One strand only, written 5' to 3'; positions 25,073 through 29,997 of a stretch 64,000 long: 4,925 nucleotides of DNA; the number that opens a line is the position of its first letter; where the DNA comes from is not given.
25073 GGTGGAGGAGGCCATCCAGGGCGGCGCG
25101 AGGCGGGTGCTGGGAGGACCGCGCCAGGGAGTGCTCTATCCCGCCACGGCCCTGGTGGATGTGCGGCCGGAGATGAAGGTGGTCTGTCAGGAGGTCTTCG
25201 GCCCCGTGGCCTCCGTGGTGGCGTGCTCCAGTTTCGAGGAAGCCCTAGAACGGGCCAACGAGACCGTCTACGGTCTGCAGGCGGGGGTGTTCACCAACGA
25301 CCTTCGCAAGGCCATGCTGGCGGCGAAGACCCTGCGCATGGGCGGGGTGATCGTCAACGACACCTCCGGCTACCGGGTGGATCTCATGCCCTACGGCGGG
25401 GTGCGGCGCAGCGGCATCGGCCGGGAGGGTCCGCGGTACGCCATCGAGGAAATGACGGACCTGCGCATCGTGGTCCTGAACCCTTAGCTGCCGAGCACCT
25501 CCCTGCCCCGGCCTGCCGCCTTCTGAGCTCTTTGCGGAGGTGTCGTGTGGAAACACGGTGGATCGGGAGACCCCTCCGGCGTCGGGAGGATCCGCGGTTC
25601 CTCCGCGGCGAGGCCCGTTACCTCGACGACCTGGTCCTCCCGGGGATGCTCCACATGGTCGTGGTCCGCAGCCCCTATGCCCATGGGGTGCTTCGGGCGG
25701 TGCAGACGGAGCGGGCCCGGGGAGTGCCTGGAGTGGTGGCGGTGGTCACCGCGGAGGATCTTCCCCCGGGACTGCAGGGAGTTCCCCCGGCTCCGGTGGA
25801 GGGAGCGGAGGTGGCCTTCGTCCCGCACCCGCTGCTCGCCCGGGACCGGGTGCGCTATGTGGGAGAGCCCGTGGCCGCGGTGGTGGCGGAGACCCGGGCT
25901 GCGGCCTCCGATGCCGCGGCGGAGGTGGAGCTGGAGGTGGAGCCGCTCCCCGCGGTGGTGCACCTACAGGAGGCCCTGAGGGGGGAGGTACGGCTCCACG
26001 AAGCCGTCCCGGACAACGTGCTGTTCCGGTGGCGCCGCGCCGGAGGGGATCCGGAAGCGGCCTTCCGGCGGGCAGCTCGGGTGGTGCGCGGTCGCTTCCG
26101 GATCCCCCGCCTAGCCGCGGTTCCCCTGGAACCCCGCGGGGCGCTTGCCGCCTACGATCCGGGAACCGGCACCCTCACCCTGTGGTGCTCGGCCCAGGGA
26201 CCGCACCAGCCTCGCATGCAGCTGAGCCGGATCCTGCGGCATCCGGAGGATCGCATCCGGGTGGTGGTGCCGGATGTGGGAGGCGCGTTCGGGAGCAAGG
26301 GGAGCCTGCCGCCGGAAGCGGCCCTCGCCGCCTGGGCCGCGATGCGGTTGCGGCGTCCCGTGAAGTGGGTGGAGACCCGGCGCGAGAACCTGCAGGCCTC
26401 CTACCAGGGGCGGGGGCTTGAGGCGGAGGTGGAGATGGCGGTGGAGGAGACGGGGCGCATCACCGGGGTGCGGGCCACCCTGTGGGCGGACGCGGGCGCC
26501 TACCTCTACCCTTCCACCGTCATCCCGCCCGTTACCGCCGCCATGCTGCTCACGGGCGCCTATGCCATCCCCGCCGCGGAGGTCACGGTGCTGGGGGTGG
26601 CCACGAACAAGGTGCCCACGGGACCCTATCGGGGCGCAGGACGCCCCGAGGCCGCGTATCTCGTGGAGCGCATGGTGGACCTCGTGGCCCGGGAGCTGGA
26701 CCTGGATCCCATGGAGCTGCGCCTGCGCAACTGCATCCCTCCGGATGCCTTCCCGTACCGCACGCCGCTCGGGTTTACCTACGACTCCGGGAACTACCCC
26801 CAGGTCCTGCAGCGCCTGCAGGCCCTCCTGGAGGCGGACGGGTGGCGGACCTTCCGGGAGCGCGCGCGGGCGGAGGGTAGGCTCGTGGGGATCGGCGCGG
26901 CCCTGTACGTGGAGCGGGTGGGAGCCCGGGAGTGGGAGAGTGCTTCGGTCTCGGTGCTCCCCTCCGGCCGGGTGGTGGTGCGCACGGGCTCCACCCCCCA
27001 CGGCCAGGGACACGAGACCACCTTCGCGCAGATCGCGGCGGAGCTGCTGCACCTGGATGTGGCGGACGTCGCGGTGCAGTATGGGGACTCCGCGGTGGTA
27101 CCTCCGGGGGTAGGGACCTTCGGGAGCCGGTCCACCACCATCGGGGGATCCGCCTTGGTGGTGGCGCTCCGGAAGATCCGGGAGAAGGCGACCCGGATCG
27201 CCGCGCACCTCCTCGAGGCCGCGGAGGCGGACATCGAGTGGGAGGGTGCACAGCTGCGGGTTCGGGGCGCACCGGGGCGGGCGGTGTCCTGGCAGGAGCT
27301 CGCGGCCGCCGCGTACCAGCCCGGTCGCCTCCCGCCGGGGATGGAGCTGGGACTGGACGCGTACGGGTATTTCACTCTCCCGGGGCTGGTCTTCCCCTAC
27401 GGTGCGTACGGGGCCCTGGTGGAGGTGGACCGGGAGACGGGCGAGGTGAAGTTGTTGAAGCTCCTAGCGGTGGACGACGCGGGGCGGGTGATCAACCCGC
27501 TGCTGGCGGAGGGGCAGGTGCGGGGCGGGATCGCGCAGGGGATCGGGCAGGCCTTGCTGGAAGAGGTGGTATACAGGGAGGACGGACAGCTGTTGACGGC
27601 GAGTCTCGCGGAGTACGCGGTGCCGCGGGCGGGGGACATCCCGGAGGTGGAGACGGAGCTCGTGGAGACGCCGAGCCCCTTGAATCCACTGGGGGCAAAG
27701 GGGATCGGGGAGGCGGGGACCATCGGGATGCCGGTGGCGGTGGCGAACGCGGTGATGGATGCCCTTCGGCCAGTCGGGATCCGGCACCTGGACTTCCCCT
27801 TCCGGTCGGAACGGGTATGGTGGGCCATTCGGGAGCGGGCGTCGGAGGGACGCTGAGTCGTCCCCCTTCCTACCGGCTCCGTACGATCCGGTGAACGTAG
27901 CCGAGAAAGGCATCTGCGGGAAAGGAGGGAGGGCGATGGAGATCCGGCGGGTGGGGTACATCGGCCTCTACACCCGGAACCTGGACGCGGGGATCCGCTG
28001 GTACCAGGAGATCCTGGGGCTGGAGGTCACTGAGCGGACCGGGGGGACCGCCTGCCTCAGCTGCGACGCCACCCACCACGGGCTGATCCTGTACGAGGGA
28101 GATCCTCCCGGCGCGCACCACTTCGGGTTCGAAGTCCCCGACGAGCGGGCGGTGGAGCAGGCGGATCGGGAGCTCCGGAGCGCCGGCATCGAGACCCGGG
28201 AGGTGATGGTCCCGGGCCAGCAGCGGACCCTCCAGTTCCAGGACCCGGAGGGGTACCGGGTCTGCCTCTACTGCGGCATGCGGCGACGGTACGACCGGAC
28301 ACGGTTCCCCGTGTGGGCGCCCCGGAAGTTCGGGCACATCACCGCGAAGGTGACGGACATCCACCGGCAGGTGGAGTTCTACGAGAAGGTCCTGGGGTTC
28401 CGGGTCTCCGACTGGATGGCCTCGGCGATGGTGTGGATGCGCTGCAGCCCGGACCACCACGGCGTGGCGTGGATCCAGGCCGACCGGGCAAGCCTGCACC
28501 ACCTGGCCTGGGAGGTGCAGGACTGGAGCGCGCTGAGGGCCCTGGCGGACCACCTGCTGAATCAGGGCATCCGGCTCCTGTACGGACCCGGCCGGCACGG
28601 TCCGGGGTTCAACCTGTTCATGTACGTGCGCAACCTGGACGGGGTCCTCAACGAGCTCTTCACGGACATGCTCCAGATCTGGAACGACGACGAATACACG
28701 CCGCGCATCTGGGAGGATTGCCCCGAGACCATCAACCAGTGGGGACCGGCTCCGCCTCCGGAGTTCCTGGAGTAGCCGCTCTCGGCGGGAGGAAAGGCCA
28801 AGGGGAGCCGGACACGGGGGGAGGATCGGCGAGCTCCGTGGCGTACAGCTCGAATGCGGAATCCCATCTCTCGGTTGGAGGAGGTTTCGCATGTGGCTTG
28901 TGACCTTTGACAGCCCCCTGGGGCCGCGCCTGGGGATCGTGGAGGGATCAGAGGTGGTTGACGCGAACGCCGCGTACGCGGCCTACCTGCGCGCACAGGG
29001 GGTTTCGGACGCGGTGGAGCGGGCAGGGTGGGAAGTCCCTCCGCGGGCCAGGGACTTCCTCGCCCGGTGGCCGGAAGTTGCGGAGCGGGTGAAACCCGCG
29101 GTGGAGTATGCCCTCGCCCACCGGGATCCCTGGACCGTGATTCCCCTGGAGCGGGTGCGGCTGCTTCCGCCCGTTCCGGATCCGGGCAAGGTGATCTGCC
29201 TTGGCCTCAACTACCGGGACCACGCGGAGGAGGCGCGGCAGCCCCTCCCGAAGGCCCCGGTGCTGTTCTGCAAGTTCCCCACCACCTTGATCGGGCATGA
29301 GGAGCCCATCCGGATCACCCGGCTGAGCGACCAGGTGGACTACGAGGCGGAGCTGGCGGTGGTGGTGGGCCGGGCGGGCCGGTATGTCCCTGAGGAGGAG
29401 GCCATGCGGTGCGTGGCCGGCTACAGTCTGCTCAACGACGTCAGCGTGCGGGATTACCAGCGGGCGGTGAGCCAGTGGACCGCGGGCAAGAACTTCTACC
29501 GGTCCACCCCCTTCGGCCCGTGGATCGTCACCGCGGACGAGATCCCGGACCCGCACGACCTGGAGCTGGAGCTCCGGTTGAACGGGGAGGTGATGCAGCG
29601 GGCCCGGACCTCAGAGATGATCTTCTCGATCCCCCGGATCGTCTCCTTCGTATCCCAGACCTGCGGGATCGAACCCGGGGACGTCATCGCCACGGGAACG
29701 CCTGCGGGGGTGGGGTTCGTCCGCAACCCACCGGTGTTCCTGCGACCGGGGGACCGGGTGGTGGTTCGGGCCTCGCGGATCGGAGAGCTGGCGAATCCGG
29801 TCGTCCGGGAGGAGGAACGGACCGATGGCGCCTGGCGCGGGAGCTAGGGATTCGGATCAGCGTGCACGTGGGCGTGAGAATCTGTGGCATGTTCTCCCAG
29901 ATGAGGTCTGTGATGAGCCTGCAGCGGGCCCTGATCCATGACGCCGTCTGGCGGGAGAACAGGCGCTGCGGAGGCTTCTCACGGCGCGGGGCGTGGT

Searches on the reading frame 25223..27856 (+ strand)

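Call 35: search_protein_families(library=pfam, proteins=[window:25223-27856:+], max_evalue=0.00001)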
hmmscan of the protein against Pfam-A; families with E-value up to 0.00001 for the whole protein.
window:25223-27856:+ (877 aa): 3 families
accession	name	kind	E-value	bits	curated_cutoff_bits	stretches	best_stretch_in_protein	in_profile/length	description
PF20256.3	MoCoBD_2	-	2.8e-86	290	27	1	536-807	6-283/283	Molybdopterin cofactor-binding domain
PF02738.23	MoCoBD_1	-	1e-79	267.6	27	1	258-504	1-244/244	Molybdopterin cofactor-binding domain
PF01315.27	Ald_Xan_dh_C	-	1.1e-26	93.7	31.3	1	129-243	2-110/110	Aldehyde oxidase and xanthine dehydrogenase, a/b hammerhead domain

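Call 46: search_protein_families(library=ncbifam, proteins=[window:25223-27856:+], max_evalue=0.00001)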
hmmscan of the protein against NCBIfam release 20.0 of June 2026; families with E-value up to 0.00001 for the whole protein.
window:25223-27856:+ (877 aa): 13 families
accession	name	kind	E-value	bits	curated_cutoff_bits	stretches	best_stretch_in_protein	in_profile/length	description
NF041018.1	glyceraldDH_alpha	equivalog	1.7e-213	711.1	790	1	113-865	2-740/741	glyceraldehyde dehydrogenase subunit alpha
NF040766.1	CODH_aero_grp5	exception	1.1e-190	635.7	950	1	111-849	2-768/785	aerobic carbon-monoxide dehydrogenase large subunit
TIGR02416.1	CO_dehy_Mo_lg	equivalog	9.1e-183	609.4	991.15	1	122-866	1-768/770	aerobic carbon-monoxide dehydrogenase large subunit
TIGR03194.1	4hydrxCoA_A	equivalog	1.4e-119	400.7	994.55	1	128-868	11-745/746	4-hydroxybenzoyl-CoA reductase subunit alpha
NF043082.1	XdhA_XDHase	equivalog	5.5e-116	388.5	780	1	114-870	1-753/758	xanthine dehydrogenase subunit XdhA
NF007426.0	PRK09970.1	equivalog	3.6e-106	356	916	1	112-867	4-753/761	xanthine dehydrogenase molybdenum-binding subunit XdhA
TIGR03196.1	pucD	equivalog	4.7e-96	322.9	783.65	1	114-848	3-740/763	xanthine dehydrogenase subunit D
TIGR02965.1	xanthine_xdhB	equivalog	1.1e-87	295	849.5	1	125-870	12-755/758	xanthine dehydrogenase molybdopterin binding subunit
TIGR03311.1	Se_dep_XDH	equivalog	3.3e-82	276.9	830.45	2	114-673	162-695/848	selenium-dependent xanthine dehydrogenase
NF045668.1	pterin_aldehy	equivalog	3.3e-78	263.7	1100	1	141-868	205-903/905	molybdopterin-dependent aldehyde oxidoreductase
NF041671.1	peri_hyde_PaoC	equivalog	4.9e-78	263.2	1180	1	111-864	15-726/735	aldehyde oxidoreductase molybdenum-binding subunit PaoC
TIGR03313.1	Se_sel_red_Mo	hypoth_equivalog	1.1e-75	255.1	1101.9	2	275-865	362-945/951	molybdopterin-dependent oxidoreductase Mo/Fe-S-binding subunit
TIGR02969.1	mam_aldehyde_ox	subfamily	3.5e-38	130.8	1912.3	1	113-849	575-1280/1330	aldehyde oxidase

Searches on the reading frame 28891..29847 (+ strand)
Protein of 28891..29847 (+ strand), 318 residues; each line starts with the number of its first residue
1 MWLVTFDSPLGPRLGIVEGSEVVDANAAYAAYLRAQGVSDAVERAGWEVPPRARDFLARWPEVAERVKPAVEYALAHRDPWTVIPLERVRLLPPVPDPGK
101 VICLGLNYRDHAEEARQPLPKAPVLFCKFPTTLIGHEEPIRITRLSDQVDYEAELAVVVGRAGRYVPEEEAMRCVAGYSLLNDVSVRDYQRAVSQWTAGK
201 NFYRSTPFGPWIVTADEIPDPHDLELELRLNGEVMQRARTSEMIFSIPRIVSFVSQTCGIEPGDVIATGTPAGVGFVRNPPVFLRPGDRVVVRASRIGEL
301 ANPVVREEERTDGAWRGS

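Call 35: search_protein_families(library=pfam, proteins=[window:28891-29847:+], max_evalue=0.00001)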
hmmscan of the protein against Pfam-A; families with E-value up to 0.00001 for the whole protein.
window:28891-29847:+ (318 aa): 1 family
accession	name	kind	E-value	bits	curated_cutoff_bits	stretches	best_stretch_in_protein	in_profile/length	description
PF01557.24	FAA_hydrolase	-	2.8e-77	259.6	23.9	1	100-305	1-214/214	Fumarylacetoacetate (FAA) hydrolase C-terminal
